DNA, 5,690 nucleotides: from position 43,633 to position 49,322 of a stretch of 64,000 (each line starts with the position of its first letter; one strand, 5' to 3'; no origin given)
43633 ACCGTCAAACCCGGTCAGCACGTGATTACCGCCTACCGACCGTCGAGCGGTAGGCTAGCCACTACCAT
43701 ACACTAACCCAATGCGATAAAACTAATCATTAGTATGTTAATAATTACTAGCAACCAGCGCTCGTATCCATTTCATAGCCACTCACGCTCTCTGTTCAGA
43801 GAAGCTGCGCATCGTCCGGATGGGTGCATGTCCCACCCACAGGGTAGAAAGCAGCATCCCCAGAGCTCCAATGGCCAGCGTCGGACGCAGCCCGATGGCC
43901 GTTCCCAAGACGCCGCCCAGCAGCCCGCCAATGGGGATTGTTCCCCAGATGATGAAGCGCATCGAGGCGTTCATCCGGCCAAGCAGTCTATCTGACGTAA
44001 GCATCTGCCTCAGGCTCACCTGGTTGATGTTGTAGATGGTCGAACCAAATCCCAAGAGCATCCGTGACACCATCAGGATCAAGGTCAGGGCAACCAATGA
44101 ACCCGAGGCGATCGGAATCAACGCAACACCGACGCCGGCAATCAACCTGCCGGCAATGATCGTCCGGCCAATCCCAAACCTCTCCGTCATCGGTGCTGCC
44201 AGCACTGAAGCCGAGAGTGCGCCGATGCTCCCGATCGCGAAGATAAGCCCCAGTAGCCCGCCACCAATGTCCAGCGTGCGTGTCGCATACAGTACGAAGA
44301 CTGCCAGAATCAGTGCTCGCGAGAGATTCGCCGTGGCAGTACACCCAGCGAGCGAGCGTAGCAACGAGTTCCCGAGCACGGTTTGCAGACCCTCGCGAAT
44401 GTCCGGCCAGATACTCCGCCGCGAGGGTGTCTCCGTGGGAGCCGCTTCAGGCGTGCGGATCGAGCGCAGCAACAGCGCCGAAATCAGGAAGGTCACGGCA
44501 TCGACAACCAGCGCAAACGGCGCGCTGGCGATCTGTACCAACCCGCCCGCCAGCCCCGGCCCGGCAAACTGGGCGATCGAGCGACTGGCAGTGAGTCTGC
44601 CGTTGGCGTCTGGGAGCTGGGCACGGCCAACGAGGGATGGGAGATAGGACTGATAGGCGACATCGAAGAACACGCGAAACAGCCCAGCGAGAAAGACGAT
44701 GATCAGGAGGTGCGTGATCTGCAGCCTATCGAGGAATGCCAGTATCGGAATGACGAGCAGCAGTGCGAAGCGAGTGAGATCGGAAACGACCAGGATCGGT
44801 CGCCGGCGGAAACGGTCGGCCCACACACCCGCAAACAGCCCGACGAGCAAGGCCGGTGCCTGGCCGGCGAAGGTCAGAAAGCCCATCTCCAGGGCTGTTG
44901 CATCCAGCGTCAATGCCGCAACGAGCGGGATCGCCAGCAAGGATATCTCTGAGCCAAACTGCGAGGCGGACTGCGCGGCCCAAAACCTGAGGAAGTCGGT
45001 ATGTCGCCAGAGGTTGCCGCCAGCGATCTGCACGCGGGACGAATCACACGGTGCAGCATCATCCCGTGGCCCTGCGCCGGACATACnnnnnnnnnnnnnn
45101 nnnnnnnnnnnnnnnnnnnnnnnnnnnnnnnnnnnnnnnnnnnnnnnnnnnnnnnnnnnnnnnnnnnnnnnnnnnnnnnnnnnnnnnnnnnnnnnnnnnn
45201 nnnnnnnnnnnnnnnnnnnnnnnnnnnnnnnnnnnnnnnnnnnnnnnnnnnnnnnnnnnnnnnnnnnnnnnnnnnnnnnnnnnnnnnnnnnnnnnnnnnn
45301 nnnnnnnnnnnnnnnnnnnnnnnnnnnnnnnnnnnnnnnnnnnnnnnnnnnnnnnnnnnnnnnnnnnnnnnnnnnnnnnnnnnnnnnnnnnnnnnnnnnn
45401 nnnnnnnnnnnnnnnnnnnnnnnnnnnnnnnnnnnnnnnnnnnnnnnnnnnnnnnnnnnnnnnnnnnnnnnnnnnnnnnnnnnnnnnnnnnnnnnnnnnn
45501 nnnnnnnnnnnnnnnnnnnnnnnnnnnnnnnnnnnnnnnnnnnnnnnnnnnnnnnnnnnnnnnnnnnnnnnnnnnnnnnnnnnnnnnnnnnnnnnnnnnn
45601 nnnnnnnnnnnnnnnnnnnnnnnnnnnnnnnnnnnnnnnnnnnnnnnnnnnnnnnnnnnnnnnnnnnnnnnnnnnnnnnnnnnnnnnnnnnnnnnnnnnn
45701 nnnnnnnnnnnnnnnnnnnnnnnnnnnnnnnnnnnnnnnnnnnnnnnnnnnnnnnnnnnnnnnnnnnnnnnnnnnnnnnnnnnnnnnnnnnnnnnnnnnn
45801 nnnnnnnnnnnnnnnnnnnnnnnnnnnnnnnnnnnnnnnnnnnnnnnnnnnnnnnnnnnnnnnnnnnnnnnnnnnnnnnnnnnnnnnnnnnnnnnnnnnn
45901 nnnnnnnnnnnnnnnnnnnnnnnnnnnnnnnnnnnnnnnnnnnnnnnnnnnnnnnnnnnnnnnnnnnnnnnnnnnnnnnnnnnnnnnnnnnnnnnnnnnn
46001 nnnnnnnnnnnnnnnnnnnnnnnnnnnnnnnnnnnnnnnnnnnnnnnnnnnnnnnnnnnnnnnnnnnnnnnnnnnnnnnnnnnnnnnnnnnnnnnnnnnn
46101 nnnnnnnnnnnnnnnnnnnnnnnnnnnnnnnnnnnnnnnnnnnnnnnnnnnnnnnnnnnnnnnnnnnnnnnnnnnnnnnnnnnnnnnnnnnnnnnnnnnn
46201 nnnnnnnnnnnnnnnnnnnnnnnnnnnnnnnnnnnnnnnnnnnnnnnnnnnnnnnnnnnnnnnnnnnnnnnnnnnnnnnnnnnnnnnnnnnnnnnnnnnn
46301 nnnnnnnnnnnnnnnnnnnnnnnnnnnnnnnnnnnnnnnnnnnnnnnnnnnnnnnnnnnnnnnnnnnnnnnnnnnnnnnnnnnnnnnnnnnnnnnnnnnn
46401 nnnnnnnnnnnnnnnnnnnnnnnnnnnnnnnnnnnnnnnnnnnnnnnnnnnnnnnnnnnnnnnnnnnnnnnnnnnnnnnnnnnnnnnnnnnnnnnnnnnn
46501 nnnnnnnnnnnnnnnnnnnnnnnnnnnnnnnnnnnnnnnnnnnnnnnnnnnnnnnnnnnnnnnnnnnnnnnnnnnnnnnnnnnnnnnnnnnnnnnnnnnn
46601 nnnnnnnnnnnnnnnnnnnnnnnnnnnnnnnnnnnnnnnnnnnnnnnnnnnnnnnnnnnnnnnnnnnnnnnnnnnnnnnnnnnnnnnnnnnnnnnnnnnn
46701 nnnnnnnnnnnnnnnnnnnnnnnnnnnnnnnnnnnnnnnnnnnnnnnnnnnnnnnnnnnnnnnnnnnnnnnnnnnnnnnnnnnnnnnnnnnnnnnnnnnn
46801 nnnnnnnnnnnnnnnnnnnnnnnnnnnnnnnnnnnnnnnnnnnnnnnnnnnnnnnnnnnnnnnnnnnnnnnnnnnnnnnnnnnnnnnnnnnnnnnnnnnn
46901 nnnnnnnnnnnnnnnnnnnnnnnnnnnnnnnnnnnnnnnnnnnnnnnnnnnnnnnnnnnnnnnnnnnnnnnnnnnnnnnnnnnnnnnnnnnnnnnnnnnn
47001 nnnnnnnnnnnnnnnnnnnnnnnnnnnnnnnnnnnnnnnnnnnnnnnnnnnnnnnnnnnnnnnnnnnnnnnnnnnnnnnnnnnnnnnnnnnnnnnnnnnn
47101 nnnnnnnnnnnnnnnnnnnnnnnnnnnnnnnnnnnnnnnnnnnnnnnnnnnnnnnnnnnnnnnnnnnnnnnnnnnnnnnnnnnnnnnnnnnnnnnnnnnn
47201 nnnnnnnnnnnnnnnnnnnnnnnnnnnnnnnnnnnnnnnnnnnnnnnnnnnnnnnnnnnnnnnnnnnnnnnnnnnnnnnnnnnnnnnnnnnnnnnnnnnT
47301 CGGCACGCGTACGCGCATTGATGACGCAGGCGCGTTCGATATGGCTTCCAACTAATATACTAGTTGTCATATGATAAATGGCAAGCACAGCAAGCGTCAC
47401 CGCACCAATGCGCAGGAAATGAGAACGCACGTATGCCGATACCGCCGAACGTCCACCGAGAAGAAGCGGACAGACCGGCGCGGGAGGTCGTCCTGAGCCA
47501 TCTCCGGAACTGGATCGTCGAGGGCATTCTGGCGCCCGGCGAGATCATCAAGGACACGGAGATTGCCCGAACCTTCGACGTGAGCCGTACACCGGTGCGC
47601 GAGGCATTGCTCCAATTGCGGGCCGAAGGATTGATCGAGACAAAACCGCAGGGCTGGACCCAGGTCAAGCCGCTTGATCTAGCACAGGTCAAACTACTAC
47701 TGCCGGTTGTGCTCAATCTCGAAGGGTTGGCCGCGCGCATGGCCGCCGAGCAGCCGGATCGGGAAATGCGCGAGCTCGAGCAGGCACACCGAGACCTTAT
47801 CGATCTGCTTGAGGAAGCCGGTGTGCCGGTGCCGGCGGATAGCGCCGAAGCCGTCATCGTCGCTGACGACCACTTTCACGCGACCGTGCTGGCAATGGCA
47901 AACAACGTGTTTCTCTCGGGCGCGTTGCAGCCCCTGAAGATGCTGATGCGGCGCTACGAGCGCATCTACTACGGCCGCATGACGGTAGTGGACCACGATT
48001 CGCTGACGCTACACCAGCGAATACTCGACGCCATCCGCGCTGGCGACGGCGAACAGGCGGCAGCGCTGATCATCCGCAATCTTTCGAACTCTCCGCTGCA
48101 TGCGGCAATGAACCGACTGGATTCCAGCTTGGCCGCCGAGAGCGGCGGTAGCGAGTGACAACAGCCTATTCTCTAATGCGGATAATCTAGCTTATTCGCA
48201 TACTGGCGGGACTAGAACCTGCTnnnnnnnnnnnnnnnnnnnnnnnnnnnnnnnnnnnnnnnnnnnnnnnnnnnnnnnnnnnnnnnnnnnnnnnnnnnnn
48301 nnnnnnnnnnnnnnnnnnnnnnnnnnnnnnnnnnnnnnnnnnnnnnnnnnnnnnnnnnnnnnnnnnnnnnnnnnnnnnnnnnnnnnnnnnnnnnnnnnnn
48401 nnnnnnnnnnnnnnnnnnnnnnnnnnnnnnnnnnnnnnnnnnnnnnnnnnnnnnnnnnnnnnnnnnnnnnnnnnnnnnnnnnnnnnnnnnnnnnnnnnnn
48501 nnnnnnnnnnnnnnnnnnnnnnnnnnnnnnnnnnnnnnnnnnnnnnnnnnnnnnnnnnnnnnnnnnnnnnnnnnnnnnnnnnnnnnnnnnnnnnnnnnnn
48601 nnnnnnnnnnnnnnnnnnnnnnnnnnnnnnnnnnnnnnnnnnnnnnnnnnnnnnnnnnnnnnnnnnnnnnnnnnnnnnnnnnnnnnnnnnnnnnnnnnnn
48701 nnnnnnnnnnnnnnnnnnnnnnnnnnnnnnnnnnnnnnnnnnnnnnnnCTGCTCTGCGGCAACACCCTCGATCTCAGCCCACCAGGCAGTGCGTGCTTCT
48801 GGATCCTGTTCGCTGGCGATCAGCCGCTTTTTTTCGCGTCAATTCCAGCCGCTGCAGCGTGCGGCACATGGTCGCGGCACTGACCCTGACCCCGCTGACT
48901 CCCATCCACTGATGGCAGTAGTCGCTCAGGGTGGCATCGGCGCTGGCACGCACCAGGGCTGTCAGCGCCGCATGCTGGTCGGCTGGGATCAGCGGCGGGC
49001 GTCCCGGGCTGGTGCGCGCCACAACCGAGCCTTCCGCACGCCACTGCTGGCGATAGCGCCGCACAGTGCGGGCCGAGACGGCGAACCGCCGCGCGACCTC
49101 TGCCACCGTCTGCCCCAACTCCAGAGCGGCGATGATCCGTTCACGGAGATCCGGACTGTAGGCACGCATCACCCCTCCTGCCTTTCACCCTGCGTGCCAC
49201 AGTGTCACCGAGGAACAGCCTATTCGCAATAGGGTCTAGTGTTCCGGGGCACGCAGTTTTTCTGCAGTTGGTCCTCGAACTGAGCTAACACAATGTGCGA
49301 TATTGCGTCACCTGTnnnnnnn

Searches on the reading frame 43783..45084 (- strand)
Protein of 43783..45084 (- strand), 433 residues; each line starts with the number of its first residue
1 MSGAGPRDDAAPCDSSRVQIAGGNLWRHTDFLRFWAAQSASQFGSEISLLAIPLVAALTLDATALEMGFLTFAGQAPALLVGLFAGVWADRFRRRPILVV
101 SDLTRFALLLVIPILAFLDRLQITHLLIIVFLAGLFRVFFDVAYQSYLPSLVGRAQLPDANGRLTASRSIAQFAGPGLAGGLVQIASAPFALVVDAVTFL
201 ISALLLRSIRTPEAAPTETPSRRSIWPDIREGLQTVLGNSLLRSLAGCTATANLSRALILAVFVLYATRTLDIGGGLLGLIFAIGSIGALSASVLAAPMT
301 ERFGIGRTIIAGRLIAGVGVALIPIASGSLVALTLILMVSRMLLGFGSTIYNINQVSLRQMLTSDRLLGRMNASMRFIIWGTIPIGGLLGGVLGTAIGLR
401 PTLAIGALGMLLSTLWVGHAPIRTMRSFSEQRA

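Call 51: search_protein_families(library=pfam, proteins=[window:43783-45084:-], max_evalue=0.0001)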
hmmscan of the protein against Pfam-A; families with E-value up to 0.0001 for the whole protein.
window:43783-45084:- (433 aa): 2 families
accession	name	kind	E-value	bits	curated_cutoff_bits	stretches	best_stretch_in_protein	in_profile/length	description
PF07690.21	MFS_1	-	8e-31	107.6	33.4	2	35-240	2-203/347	Major Facilitator Superfamily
PF05977.19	MFS_3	-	3.5e-21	75.7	27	1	27-427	8-400/524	Transmembrane secretion effector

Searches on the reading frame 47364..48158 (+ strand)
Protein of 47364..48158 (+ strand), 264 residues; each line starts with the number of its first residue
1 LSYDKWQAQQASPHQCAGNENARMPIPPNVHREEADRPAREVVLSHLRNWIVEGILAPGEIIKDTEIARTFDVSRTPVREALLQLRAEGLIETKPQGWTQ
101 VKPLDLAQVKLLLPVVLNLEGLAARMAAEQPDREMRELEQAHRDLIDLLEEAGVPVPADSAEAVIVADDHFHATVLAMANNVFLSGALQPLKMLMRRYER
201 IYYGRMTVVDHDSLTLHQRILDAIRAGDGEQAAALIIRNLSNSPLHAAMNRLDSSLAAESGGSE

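Call 51: search_protein_families(library=pfam, proteins=[window:47364-48158:+], max_evalue=0.0001)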
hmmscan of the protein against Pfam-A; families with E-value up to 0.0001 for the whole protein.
window:47364-48158:+ (264 aa): 2 families
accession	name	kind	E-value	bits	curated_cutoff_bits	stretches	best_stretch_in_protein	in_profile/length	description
PF07729.17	FCD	-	1.1e-18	68.2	24.3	1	117-240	7-123/125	FCD domain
PF00392.27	GntR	-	3.5e-16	59.1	27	1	42-99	4-62/64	Bacterial regulatory proteins, gntR family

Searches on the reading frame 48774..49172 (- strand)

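Call 51: search_protein_families(library=pfam, proteins=[window:48774-49172:-], max_evalue=0.0001)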
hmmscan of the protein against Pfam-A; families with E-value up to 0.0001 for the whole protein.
window:48774-49172:- (132 aa): 6 families
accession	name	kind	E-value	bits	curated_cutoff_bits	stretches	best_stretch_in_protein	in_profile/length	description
PF13551.12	HTH_29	-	6.5e-09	36.2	28.1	1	12-62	3-58/64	Winged helix-turn helix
PF13565.12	HTH_32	-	1.8e-08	35.2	33.7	1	36-106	1-73/73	Homeodomain-like domain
PF01710.22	HTH_Tnp_IS630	-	7.2e-08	32.9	21.3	1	4-121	2-106/119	Transposase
PF13384.12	HTH_23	-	7.6e-08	32.4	24.6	1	9-48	6-45/50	Homeodomain-like domain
PF13518.12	HTH_28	-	9.8e-07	29.2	25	1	10-59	2-51/52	Helix-turn-helix domain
PF01527.26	HTH_Tnp_1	-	2.4e-06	28.1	24.1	1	3-49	5-51/75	Transposase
